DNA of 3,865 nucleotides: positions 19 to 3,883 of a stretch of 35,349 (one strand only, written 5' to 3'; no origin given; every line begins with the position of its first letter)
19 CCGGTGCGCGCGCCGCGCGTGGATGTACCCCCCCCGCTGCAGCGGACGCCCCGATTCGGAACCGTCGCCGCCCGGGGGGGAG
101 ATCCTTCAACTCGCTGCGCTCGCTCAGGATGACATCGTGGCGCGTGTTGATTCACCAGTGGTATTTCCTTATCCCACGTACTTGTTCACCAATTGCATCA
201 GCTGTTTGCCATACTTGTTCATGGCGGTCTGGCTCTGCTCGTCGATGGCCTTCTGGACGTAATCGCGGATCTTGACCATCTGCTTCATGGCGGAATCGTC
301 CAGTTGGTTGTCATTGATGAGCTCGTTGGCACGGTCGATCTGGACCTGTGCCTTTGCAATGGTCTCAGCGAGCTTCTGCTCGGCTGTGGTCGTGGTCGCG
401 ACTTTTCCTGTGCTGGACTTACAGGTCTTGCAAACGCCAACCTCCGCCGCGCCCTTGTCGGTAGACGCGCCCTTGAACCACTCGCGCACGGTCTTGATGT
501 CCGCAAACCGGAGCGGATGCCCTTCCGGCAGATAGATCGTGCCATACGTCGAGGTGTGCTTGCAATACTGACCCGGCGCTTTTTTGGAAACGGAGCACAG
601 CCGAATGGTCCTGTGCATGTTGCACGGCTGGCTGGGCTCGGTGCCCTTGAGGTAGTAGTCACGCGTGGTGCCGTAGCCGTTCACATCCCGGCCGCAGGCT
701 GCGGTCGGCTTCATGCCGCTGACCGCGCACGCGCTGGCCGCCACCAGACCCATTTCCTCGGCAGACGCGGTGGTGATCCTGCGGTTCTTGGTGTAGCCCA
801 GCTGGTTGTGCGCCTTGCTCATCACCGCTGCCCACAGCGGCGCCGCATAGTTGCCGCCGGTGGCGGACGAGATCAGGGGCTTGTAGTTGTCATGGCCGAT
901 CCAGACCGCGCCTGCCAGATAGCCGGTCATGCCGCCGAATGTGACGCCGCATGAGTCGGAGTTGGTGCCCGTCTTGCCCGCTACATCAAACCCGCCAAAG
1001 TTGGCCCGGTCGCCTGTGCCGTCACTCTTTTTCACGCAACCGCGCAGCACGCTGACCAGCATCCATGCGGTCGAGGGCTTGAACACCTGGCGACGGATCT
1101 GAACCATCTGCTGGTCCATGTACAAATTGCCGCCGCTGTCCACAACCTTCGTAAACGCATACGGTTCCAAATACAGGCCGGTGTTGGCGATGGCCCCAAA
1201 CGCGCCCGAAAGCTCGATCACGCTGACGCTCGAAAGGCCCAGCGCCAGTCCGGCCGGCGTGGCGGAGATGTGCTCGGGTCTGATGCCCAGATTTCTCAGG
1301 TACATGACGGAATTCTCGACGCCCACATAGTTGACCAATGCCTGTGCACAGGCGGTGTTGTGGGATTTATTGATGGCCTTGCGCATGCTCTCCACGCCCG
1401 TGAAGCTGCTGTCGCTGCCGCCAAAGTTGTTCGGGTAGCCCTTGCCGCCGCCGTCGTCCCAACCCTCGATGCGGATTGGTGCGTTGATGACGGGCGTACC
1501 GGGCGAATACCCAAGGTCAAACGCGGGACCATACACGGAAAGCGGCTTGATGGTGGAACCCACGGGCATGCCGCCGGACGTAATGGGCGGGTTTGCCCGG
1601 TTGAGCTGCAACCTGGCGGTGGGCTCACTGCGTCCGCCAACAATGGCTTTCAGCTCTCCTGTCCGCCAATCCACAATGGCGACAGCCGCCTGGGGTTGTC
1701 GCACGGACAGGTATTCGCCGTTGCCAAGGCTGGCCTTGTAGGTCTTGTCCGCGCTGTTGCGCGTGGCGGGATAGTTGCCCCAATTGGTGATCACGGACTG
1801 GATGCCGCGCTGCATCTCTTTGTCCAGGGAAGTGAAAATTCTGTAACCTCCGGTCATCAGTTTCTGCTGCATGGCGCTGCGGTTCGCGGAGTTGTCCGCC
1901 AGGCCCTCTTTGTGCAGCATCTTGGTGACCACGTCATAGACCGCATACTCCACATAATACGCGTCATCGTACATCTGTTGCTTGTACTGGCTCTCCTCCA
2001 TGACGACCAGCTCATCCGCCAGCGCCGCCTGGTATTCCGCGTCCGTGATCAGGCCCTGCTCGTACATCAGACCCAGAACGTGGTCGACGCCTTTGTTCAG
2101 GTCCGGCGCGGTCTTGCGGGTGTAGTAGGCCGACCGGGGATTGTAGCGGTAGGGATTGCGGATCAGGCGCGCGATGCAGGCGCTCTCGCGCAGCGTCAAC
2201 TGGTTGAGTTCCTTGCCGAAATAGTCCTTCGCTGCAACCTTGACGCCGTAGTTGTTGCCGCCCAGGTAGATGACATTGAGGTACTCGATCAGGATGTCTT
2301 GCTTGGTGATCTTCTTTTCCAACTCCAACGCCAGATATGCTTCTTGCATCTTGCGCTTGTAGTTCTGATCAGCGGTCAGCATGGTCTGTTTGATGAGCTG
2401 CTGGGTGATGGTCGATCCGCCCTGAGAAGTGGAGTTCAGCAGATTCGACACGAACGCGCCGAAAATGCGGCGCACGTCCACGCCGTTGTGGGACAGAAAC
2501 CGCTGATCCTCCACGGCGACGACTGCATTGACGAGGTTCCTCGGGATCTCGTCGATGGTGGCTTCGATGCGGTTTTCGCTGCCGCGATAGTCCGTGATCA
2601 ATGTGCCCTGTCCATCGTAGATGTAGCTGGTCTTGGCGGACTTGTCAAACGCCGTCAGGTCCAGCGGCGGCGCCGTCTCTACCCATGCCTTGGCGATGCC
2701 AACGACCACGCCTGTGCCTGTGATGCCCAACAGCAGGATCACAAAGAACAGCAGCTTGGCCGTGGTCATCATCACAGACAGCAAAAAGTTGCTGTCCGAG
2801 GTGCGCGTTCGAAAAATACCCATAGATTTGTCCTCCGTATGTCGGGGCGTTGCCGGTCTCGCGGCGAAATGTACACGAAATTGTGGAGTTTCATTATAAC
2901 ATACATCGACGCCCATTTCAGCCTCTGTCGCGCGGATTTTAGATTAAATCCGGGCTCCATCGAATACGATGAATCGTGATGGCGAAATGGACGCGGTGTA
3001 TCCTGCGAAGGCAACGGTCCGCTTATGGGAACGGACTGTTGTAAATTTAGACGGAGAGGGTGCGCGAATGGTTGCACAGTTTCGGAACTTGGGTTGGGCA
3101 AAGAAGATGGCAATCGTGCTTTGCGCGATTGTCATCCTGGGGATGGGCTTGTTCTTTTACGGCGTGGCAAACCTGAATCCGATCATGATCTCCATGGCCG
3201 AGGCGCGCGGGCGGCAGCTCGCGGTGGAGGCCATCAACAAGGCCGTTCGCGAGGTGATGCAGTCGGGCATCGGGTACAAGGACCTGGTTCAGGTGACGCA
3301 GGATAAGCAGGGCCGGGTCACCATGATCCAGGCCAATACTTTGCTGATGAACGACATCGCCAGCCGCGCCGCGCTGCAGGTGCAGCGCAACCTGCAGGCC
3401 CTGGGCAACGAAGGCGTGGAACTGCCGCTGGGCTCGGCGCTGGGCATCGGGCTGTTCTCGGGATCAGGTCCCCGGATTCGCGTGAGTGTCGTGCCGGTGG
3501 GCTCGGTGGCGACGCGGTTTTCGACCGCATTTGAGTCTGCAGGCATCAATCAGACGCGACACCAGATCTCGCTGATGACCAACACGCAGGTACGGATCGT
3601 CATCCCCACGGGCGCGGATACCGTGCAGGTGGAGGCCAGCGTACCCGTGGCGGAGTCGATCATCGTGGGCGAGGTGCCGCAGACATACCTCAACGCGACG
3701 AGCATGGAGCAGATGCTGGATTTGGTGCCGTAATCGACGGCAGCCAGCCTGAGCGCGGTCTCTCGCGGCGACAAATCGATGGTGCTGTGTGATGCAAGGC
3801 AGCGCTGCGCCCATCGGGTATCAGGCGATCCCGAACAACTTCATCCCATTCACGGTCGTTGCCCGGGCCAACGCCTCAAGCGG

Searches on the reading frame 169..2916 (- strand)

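Call 51: search_protein_families(library=pfam, proteins=[window:169-2916:-], max_evalue=0.001)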
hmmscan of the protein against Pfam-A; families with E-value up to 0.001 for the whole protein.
window:169-2916:- (915 aa): 2 families
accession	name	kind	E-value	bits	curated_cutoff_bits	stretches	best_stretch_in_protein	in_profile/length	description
PF00912.28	Transgly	-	3.1e-56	190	27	1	104-263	2-162/178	Transglycosylase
PF00905.27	Transpeptidase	-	9.5e-19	68.1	22.1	1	411-652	2-242/299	Penicillin binding protein transpeptidase domain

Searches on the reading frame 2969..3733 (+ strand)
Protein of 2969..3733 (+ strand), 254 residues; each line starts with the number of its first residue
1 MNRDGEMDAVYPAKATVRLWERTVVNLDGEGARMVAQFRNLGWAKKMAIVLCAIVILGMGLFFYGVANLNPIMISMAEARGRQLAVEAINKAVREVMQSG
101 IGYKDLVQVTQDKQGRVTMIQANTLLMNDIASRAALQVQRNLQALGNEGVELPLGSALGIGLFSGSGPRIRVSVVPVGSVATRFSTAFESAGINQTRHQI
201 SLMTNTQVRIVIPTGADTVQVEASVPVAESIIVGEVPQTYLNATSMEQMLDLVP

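Call 51: search_protein_families(library=pfam, proteins=[window:2969-3733:+], max_evalue=0.001)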
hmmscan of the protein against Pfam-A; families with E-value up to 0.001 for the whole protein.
window:2969-3733:+ (254 aa): 1 family
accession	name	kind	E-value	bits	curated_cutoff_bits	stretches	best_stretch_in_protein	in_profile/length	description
PF09560.15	Spore_YunB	-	5.2e-32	110.3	25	1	150-239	2-91/91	Sporulation protein YunB (Spo_YunB)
